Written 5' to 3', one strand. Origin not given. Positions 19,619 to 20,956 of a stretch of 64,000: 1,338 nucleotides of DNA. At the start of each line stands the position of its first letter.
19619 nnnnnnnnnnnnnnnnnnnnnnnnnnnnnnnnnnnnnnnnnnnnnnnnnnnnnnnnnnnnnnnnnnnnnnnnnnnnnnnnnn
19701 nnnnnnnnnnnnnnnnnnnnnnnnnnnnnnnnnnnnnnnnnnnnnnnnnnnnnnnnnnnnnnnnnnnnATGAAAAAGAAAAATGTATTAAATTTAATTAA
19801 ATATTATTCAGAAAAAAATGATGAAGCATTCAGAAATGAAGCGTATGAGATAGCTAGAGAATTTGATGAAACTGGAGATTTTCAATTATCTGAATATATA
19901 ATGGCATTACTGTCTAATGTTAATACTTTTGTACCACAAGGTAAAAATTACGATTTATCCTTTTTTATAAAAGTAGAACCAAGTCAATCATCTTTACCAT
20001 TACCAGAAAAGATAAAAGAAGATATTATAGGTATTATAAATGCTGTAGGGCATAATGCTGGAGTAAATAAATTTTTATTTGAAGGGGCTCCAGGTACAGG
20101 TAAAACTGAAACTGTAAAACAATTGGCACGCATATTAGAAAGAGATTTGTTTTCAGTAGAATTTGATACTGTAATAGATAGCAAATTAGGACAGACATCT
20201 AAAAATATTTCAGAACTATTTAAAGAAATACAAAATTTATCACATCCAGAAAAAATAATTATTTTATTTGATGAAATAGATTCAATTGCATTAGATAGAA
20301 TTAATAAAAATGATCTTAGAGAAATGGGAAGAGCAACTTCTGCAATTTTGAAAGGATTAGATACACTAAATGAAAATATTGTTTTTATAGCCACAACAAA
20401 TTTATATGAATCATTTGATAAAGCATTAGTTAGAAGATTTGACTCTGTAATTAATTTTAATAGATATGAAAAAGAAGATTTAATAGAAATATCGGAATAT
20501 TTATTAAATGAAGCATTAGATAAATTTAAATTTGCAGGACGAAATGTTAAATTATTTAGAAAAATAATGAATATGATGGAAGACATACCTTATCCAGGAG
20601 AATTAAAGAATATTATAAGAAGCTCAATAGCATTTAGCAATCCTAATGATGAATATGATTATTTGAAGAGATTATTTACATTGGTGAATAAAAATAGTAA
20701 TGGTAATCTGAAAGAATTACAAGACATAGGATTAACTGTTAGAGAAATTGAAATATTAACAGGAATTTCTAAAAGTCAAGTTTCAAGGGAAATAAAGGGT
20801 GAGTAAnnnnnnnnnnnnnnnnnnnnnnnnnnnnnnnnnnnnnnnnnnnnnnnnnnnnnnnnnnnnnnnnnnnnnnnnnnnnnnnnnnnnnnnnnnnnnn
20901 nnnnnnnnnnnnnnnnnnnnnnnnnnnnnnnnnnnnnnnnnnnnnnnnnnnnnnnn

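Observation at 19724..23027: AAA+ ATPase plus S8 subtilase two-gene operon with a consensus promoter (IetAS-like architecture)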

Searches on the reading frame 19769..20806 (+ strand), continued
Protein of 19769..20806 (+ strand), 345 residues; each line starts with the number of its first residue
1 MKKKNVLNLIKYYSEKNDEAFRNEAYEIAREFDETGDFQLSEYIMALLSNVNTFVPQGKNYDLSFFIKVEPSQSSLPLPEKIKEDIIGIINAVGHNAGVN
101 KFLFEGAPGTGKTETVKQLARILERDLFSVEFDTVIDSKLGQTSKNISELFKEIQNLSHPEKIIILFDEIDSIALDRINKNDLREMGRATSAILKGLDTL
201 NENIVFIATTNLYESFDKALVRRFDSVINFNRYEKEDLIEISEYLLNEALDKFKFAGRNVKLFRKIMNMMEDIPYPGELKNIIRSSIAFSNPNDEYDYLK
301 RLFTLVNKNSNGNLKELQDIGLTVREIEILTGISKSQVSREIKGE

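Call 59: fold_search(model_id=the predicted structure, library=pdb)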
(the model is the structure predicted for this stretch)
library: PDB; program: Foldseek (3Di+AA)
matches with E <= 10: 1773; with E <= 0.001: 1267
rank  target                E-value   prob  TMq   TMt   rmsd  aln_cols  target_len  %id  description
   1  8rhn_L                1.1e-09  1.00  0.50  0.33  13.8       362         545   14  Structure of the 55LCC ATPase complex (released 2024-03-27)
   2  5zqm                  1.9e-09  1.00  0.52  0.60  13.5       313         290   20  Crystal structure of human katanin AAA ATPase domain complex with ATPgammaS (released 2019-02-27)
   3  5mp9_I                2.5e-09  1.00  0.56  0.51   7.3       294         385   20  26S proteasome in presence of ATP (s1) (released 2017-03-08)
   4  7t0v_B                2.5e-09  1.00  0.48  0.31  10.2       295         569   19  CryoEM structure of the crosslinked Rix7 AAA-ATPase (released 2022-03-02)
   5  4d82_B                3.5e-09  1.00  0.52  0.64  11.3       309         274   19  Metallosphera sedula Vps4 crystal structure (released 2015-11-25)
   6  5c18_B                3.6e-09  1.00  0.53  0.27  12.2       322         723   18  p97-delta709-728 in complex with ATP-gamma-S (released 2016-01-13)
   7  7t0v_C                4.2e-09  1.00  0.51  0.33  10.1       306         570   19  CryoEM structure of the crosslinked Rix7 AAA-ATPase (released 2022-03-02)
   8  6p8v_A                4.9e-09  1.00  0.54  0.61   4.7       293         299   18  Structure of E. coli MS115-1 HORMA:CdnC:Trip13 complex (released 2019-12-25)
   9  9pf1_F                5.2e-09  1.00  0.56  0.52   6.7       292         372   19  Nub1/Fat10-processing human 26S proteasome with Rpt4 at top of spiral staircase (AAA+ motor locally refined) (released 2025-11-19)
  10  6f0x_B                5.4e-09  1.00  0.56  0.49   7.2       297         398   19  Cryo-EM structure of TRIP13 in complex with ATP gamma S, p31comet, C-Mad2 and Cdc20 (released 2018-05-02)
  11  5vqa                  6.0e-09  1.00  0.50  0.47   7.8       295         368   21  Structure of human TRIP13, ATP-bound form (released 2017-06-14)
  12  8usc_F                6.3e-09  1.00  0.55  0.52   7.6       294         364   19  Nub1/Fat10-processing human 26S proteasome (released 2024-11-06)
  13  5ln3_I                6.6e-09  1.00  0.56  0.54   4.5       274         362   20  The human 26S Proteasome at 6.8 Ang. (released 2017-03-22)
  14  9cgc_I                6.9e-09  1.00  0.58  0.52   6.6       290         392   20  Yeast 26S proteasome non-substrate-engaged (S1 state) (released 2025-07-09)
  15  5c18_A                6.9e-09  1.00  0.53  0.27  11.8       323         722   18  p97-delta709-728 in complex with ATP-gamma-S (released 2016-01-13)
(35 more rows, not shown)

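Call 60: find_related_loci(query=A2, collection=viral_contigs, flank=4000)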
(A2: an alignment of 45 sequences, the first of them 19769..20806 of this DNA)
Query A2 (345 aa) in viral_contigs; peptide patterns used: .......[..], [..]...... (x = any residue, [..] = any of these).
600 stretches matched a pattern (row limit reached: there are more); 88 encode a relative of the query (tblastn E <= 1e-3); the best 80 are kept; 79 distinct loci.
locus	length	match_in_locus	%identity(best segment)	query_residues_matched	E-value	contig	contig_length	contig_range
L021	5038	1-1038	71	1-345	5e-166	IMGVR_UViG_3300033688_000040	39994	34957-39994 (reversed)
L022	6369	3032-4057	65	1-343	3e-153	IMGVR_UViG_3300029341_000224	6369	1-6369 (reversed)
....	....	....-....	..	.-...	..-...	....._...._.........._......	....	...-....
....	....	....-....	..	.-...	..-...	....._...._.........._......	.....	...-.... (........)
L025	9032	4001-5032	60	1-344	2e-146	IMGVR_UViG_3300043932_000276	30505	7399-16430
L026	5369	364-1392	61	1-343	1e-147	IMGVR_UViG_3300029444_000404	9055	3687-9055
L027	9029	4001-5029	61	1-343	3e-146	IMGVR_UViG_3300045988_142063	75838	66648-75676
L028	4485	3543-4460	66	1-306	8e-143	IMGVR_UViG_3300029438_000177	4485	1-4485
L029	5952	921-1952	55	1-345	2e-124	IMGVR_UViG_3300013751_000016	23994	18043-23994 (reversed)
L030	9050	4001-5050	57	1-345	1e-123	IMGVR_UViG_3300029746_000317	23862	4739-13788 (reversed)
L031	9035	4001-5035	55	1-343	2e-123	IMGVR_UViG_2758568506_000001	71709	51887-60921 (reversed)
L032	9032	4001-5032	52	1-345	1e-121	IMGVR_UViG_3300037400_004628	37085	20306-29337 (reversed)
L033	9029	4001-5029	55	1-344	4e-120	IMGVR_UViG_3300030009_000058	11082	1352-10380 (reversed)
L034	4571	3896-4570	65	1-225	9e-102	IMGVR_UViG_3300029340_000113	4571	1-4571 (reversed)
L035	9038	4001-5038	69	1-345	4e-161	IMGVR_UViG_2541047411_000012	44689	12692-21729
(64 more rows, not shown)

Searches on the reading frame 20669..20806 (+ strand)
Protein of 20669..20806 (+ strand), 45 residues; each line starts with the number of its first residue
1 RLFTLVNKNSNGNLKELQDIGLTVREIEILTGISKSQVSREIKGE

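Call 50: search_protein_families(library=pfam, proteins=[window:20669-20806:+], max_evalue=10)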
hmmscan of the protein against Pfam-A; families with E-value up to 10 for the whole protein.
window:20669-20806:+ (45 aa): 3 families
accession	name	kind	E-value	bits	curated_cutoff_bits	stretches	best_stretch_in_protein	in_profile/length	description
PF12802.13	MarR_2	-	0.0062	17.1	27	1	20-43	17-42/61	MarR family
PF13384.12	HTH_23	-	0.012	15.9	24.6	1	17-43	14-39/50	Homeodomain-like domain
PF13518.12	HTH_28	-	0.069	13.7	25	1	15-43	7-34/52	Helix-turn-helix domain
